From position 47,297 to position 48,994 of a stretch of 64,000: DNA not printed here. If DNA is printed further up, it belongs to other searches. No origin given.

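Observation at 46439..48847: XRE-ImmA protease switch directly followed by a full-length ExoI (SbcB-like) exonuclease on the mobile element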

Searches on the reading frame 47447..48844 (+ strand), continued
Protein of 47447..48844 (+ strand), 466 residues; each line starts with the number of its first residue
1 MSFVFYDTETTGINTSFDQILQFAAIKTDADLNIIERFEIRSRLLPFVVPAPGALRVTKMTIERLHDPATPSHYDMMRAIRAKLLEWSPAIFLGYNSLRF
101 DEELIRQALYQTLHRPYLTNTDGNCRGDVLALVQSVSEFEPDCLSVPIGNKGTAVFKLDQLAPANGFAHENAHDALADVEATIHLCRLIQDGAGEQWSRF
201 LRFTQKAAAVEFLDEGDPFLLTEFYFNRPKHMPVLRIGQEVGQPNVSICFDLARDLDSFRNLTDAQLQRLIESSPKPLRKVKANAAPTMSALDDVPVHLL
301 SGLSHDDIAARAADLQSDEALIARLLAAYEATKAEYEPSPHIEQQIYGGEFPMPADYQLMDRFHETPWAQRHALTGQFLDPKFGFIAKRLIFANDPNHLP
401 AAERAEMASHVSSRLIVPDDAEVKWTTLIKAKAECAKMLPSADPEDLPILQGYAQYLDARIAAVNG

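Call 40: search_protein_families(library=pfam, proteins=[L006:7183-7899:-, L016:3022-5049:-, L016:5903-7048:-, L002:3015-4340:-, L009:6857-7750:-, L015:7725-8912:-, L010:8214-8924:-, L015:2068-3882:-, L002:1001-2419:-, L046:11721-12965:-], max_evalue=0.001)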
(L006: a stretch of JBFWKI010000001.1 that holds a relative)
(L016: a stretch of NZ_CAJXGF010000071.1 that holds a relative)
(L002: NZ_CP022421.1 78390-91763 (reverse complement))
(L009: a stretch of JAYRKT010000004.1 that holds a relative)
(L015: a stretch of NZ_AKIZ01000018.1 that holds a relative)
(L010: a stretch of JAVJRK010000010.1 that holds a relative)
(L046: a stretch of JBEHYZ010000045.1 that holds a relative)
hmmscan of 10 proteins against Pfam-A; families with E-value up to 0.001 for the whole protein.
L006:7183-7899:- (239 aa): 1 family
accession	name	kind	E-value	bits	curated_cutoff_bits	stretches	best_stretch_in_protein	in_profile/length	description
PF13676.11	TIR_2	-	2.5e-16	60.7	28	1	109-222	1-106/122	TIR domain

L016:3022-5049:- (676 aa): 2 families
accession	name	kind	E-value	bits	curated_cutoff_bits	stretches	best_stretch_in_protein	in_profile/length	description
PF00899.27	ThiF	-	3.3e-23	82.5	28.1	1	403-562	14-169/238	ThiF family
PF14461.11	Prok-E2_B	-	1.9e-13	51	25.4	1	115-215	30-127/135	Prokaryotic E2 family B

L016:5903-7048:- (382 aa): 1 family
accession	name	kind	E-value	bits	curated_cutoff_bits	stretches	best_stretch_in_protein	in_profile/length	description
PF01734.28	Patatin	-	5.4e-24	85.9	27.7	1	17-219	1-189/191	Patatin-like phospholipase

L002:3015-4340:- (442 aa): 2 families
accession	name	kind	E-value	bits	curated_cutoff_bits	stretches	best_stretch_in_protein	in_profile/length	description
PF18144.7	SMODS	-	1.8e-52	178.3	26.5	1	1-160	1-164/164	Second Messenger Oligonucleotide or Dinucleotide Synthetase domain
PF18134.7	AGS_C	-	1.1e-44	152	26.7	1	302-431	1-129/129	Adenylyl/Guanylyl and SMODS C-terminal sensor domain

L009:6857-7750:- (298 aa): 1 family
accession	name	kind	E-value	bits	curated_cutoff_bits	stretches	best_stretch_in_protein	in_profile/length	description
PF00899.27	ThiF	-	8.8e-33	113.9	28.1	1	10-246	2-215/238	ThiF family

L015:7725-8912:- (396 aa): 7 families
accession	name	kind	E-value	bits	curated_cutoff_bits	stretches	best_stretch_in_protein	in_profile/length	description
PF00004.35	AAA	-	3.4e-22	79.7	21.2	1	160-304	1-131/131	ATPase family associated with various cellular activities (AAA)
PF07728.20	AAA_5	-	2.2e-10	41.1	22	1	160-296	2-139/139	AAA domain (dynein-related subfamily)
PF13191.12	AAA_16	-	1.7e-06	29.1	32.6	1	157-278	24-137/167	AAA ATPase domain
PF13481.12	AAA_25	-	7.3e-06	26.2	27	1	148-187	24-65/195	AAA domain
PF13401.12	AAA_22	-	6.5e-05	23.7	27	0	158-202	6-46/130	AAA domain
PF13521.12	AAA_28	-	0.00021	22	27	1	160-234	2-80/164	AAA domain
PF20720.3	nSTAND3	-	0.00025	21.2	27.2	1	157-183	17-43/155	Novel STAND NTPase 3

L010:8214-8924:- (237 aa): 1 family
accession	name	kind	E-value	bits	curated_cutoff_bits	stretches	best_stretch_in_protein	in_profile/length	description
PF14452.12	Multi_ubiq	-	5.5e-27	94.2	24.5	2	107-163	7-64/69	Multiubiquitin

L015:2068-3882:- (605 aa): 0 families

L002:1001-2419:- (473 aa): 1 family
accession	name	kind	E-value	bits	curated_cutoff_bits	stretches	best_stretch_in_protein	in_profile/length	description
PF09994.14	T6SS_Tle1-like_cat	-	9.4e-64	215.9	27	2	3-212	1-190/287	T6SS, Phospholipase effector Tle1-like, catalytic domain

L046:11721-12965:- (415 aa): 2 families
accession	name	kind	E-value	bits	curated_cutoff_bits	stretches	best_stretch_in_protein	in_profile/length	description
PF07804.18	HipA_C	-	2.4e-49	168.3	30.5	1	142-384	1-213/213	HipA-like C-terminal domain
PF13657.11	Couple_hipA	-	1.6e-20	73.8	22.5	1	14-120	1-98/99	HipA N-terminal domain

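Call 41: search_protein_families(library=padloc, proteins=[L006:7183-7899:-, L016:3022-5049:-, L016:5903-7048:-, L002:3015-4340:-, L009:6857-7750:-, L015:7725-8912:-, L010:8214-8924:-, L015:2068-3882:-, L002:1001-2419:-, L046:11721-12965:-], max_evalue=0.001)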
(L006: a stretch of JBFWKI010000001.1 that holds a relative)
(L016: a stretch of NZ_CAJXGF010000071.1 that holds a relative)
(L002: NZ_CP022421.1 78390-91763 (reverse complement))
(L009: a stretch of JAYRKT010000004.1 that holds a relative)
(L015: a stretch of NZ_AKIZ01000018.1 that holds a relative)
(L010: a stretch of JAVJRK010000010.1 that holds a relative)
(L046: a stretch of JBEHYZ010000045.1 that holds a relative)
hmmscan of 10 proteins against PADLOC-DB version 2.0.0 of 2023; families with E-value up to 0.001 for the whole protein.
L006:7183-7899:- (239 aa): 8 families
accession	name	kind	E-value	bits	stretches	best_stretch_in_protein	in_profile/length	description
PDLC00424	ThsB1|ThsB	-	1.8e-113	376.1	1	1-238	1-233/234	TIR-like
PDLC05062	PDC-S66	-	9.2e-28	95.5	1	95-237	137-280/282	-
PDLC00417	ThsB1|ThsB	-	1e-11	42.9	1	107-236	167-298/303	TIR-like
PDLC02012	SAVED5--SAVED_TIR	-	1.1e-08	32.7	1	107-192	14-95/404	-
PDLC00727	Effector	-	8.6e-05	19.2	1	101-190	169-254/590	TIR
PDLC02962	RT-TIR_XII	-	0.00018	18.5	1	95-177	334-416/478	single gene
PDLC02961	RT-TIR_XII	-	0.00022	18.3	1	85-238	326-473/475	single gene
PDLC00728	Effector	-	0.00028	18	1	106-170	9-73/432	TIR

L016:3022-5049:- (676 aa): 32 families (the best 25 are shown)
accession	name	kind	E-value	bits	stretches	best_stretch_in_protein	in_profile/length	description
PDLC00836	E1-E2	-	1.1e-231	768.6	1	72-667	8-600/602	E1-E2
PDLC00840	E1-E2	-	5.8e-75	251.1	1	204-648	24-452/458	E1-E2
PDLC00856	E1-E2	-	6e-69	231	1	112-619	41-526/573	E1-E2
PDLC00837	E1-E2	-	2e-59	199.9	1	110-669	32-590/593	E1-E2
PDLC00832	E1-E2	-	4e-57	191.7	2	387-638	316-564/588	E1-E2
PDLC00850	E1-E2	-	2.6e-53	179.3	1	153-604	69-508/566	E1-E2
PDLC00853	E1-E2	-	2.3e-44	150.3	1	137-620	53-518/546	E1-E2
PDLC00851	E1-E2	-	9.9e-36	121.6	1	386-638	217-466/491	E1-E2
PDLC00843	E1-E2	-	1e-34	118.1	1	406-642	315-554/575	E1-E2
PDLC00826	E1-E2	-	2.3e-32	110.5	2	380-622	305-553/576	E1-E2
PDLC00846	E1-E2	-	5.6e-32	109.1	2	385-557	295-466/587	E1-E2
PDLC00842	E1-E2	-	2.8e-31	106.8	1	154-624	69-522/549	E1-E2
PDLC00849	E1-E2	-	3.8e-30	103.1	2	361-622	286-550/582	E1-E2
PDLC00845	E1-E2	-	3e-29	100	1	380-645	275-545/571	E1-E2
PDLC00831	E1-E2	-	1.5e-27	94.7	1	383-603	293-514/578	E1-E2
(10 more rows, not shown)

L016:5903-7048:- (382 aa): 4 families
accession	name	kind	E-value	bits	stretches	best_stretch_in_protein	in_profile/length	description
PDLC00758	Effector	-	8.8e-101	335.5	1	11-359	3-319/331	Phospholipase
PDLC00757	Effector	-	4.4e-60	201.8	1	10-340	6-304/331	Phospholipase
PDLC00756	Effector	-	4.5e-25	86.5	1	70-285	2-202/280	Phospholipase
PDLC00755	Effector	-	7.5e-22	75.8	1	8-249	5-224/311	Phospholipase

L002:3015-4340:- (442 aa): 31 families (the best 25 are shown)
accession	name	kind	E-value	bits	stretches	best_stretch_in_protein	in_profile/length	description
PDLC00796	Cyclase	-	1.5e-195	648.6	1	1-431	1-430/432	oligonucleotide-cyclase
PDLC00792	Cyclase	-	1.7e-105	349.7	1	1-232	1-235/236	oligonucleotide-cyclase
PDLC00786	Cyclase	-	3.2e-104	346.5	1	1-283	1-292/293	oligonucleotide-cyclase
PDLC00814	Cyclase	-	4.3e-61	204.9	1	4-285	6-293/295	oligonucleotide-cyclase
PDLC00771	Cyclase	-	7.5e-46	154.6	1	12-250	10-262/271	oligonucleotide-cyclase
PDLC00823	Cyclase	-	1.1e-43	147.9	1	2-284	4-283/285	oligonucleotide-cyclase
PDLC00804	Cyclase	-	4e-38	129.5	1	22-199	2-190/256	oligonucleotide-cyclase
PDLC00778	Cyclase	-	1.9e-37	127.2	1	105-431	117-454/455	oligonucleotide-cyclase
PDLC00793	Cyclase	-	3.3e-32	110.2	1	1-426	1-456/462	oligonucleotide-cyclase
PDLC00805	Cyclase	-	3.4e-29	100.3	1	18-230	42-253/314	oligonucleotide-cyclase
PDLC00809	Cyclase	-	1.7e-27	94.8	1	1-284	2-294/295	oligonucleotide-cyclase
PDLC00785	Cyclase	-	1.5e-24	85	2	143-430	171-441/443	oligonucleotide-cyclase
PDLC00776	Cyclase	-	1.6e-23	81.5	1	3-284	5-285/287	oligonucleotide-cyclase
PDLC00770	Cyclase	-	3.3e-21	73.7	1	276-424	356-501/509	oligonucleotide-cyclase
PDLC00818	Cyclase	-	5.4e-18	63.6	1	1-299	1-309/322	oligonucleotide-cyclase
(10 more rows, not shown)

L009:6857-7750:- (298 aa): 20 families
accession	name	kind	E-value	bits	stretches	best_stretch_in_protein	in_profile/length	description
PDLC00829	E1-E2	-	8.9e-12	42.8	1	23-177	168-320/426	E1-E2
PDLC00856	E1-E2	-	1.4e-10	38.3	1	25-139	321-433/573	E1-E2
PDLC00837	E1-E2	-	3e-10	37.5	1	19-175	318-478/593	E1-E2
PDLC00848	E1-E2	-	3.9e-08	30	1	21-150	369-497/607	E1-E2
PDLC00830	E1-E2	-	2.5e-07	27.4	1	22-136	306-417/551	E1-E2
PDLC00828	E1-E2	-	4.2e-07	27.6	1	26-178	175-326/431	E1-E2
PDLC00847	E1-E2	-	9.6e-07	25.5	1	24-145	284-403/523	E1-E2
PDLC00855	E1-E2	-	1.3e-06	25.8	1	19-110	295-383/579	E1-E2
PDLC00835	E1-E2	-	1.6e-06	24.8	1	26-139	373-484/778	E1-E2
PDLC00839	E1-E2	-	2.1e-06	24.3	1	23-143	367-486/602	E1-E2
PDLC00845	E1-E2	-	2.8e-06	24.1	1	24-69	300-345/571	E1-E2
PDLC00844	E1-E2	-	3.3e-06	24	1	21-149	271-398/489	E1-E2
PDLC00836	E1-E2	-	8.6e-06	22.6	1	21-70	336-385/602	E1-E2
PDLC00850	E1-E2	-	2.1e-05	21.2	1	12-123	299-410/566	E1-E2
PDLC00846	E1-E2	-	3.7e-05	20.5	1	8-176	299-466/587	E1-E2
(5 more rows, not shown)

L015:7725-8912:- (396 aa): 8 families
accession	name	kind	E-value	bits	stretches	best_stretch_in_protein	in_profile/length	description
PDLC00915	TRIP13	-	2.1e-151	501.5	1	98-395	4-301/302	TRIP13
PDLC02196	IetA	-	2e-19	68.3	1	124-362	90-300/374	-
PDLC04232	IetA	-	5.7e-16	56.8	1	159-324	118-265/330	-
PDLC02195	IetA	-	1.3e-13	49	1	126-321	107-283/395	-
PDLC00914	TRIP13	-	2.2e-13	48.3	1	158-360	72-275/302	TRIP13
PDLC04231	IetA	-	3.9e-08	31.4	1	156-306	117-248/262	-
PDLC04140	mad8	-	1.6e-06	25.9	1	157-195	27-65/314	mads_8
PDLC03920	MkoA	-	0.0009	15.6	0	155-182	629-656/1112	-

L010:8214-8924:- (237 aa): 0 families

L015:2068-3882:- (605 aa): 1 family
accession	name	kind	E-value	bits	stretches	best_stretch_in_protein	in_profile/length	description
PDLC05077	PDC-S71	-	1.2e-117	392.2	1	2-605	4-589/589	-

L002:1001-2419:- (473 aa): 0 families

L046:11721-12965:- (415 aa): 3 families
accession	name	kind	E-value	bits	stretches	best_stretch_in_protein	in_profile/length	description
PDLC04342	PDC-M03A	-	5e-05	21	1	281-362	146-220/299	-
PDLC04339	PDC-M03A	-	0.00044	17.7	1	281-357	132-208/293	-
PDLC04344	PDC-M03A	-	0.00071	17.1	0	279-324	143-187/305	-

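Call 63: search_solved_structures(query=window:47447-48844:+, max_evalue=0.001, show_alignments=1)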
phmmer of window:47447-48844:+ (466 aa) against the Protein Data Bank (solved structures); distinct sequences matched with E-value up to 0.001: 4.
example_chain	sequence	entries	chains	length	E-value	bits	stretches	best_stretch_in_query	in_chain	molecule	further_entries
1fxx_A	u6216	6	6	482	1e-30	110.5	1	2-410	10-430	EXONUCLEASE I | Exodeoxyribonuclease I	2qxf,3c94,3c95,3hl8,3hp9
4hcb_A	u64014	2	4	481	1e-30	110.5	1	2-410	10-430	Exodeoxyribonuclease I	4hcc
4jrp_A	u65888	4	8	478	1.1e-30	110.5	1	2-410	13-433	Exodeoxyribonuclease I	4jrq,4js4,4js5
4rg8_A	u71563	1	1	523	4.9e-28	101.7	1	2-276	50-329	Exonuclease I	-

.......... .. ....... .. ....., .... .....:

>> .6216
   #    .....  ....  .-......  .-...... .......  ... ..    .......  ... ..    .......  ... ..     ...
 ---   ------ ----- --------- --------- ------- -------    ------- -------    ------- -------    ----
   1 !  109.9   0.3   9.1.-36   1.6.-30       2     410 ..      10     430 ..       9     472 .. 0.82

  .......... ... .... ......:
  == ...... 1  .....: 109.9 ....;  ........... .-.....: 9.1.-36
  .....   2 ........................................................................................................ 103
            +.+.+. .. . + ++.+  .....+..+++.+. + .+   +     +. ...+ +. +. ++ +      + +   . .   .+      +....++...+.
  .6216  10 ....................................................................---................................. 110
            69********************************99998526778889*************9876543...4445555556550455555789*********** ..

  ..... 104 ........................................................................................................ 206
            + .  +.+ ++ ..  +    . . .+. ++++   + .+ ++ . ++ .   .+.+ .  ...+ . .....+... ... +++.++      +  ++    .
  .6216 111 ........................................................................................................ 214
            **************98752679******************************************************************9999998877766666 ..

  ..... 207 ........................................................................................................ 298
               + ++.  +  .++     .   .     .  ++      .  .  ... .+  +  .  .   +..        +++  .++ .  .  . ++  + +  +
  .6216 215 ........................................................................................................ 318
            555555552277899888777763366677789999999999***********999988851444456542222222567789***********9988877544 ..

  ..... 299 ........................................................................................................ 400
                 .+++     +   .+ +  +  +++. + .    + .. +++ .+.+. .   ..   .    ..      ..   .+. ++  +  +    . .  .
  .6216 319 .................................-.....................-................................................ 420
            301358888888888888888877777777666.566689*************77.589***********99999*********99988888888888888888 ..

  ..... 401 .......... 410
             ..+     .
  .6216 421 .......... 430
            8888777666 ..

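Call 67: search_protein_families(library=pfam, proteins=[L005:2689-7032:-, L005:7184-7972:-, L005:7959-8468:-, L006:7929-8918:-, L006:5456-6646:-, L006:3666-5456:-, L007:4454-6802:-, L007:7323-7955:-, L065:5757-7490:-, L065:4934-5650:-], max_evalue=0.001)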
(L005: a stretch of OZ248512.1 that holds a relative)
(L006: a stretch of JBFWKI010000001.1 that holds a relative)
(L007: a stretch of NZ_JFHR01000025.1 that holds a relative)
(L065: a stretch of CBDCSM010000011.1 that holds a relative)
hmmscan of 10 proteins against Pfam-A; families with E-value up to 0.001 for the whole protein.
L005:2689-7032:- (1448 aa): 4 families
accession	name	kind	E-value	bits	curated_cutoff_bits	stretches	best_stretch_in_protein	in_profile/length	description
PF13872.12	AAA_34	-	1.7e-122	408.6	27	1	414-738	1-305/306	P-loop containing NTP hydrolase pore-1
PF13871.12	Helicase_C_4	-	1.7e-99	333.4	30.5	1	912-1170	2-271/271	C-terminal domain on Strawberry notch homologue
PF04851.21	ResIII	-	3.6e-06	27.4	22.5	1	504-618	32-140/164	Type III restriction enzyme, res subunit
PF05175.20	MTS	-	0.00026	21.1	23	0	148-255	33-140/170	Methyltransferase small domain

L005:7184-7972:- (263 aa): 1 family
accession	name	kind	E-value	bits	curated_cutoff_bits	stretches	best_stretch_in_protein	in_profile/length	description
PF18144.7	SMODS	-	3.2e-45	154.7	26.5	1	8-162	1-164/164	Second Messenger Oligonucleotide or Dinucleotide Synthetase domain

L005:7959-8468:- (170 aa): 1 family
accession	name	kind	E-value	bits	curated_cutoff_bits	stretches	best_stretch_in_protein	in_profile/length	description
PF18186.6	SLATT_4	-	1.6e-05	25.1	27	1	26-167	13-161/165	SMODS and SLOG-associating 2TM effector domain family 4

L006:7929-8918:- (330 aa): 0 families

L006:5456-6646:- (397 aa): 1 family
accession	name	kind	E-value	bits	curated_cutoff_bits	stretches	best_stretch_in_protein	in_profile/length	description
PF13289.12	SIR2_2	-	4.2e-19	69.5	24.5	1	152-303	2-127/141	SIR2-like domain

L006:3666-5456:- (597 aa): 4 families
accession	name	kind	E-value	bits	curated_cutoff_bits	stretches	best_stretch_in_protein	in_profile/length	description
PF01935.23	DUF87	-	4.5e-31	109.1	23.2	1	130-412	1-216/220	Helicase HerA, central domain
PF05872.18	HerA_C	-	1.3e-10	41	22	1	425-532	247-361/502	Helicase HerA-like C-terminal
PF01580.24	FtsK_SpoIIIE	-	1.4e-07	31.6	24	1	129-179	17-66/221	FtsK/SpoIIIE family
PF10412.15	TrwB_AAD_bind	-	0.00014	21.4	20.5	1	149-204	12-60/387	Type IV secretion-system coupling protein DNA-binding domain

L007:4454-6802:- (783 aa): 1 family
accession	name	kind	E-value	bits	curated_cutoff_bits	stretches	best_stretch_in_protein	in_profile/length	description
PF00733.27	Asn_synthase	-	7.8e-27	95.3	21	1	412-770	2-354/354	Asparagine synthase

L007:7323-7955:- (211 aa): 1 family
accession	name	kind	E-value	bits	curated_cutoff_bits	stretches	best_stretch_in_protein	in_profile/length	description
PF00782.25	DSPc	-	3.8e-05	24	33.5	1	142-167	73-98/133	Dual specificity phosphatase, catalytic domain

L065:5757-7490:- (578 aa): 1 family
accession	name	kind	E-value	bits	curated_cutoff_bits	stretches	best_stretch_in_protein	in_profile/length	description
PF03050.20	DDE_Tnp_IS66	-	7.7e-40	137.5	23.1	1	266-540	3-281/284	Transposase IS66 family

L065:4934-5650:- (239 aa): 1 family
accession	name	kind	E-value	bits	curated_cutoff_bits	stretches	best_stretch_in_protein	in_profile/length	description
PF00899.27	ThiF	-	5.2e-27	95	28.1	1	9-152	5-138/238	ThiF family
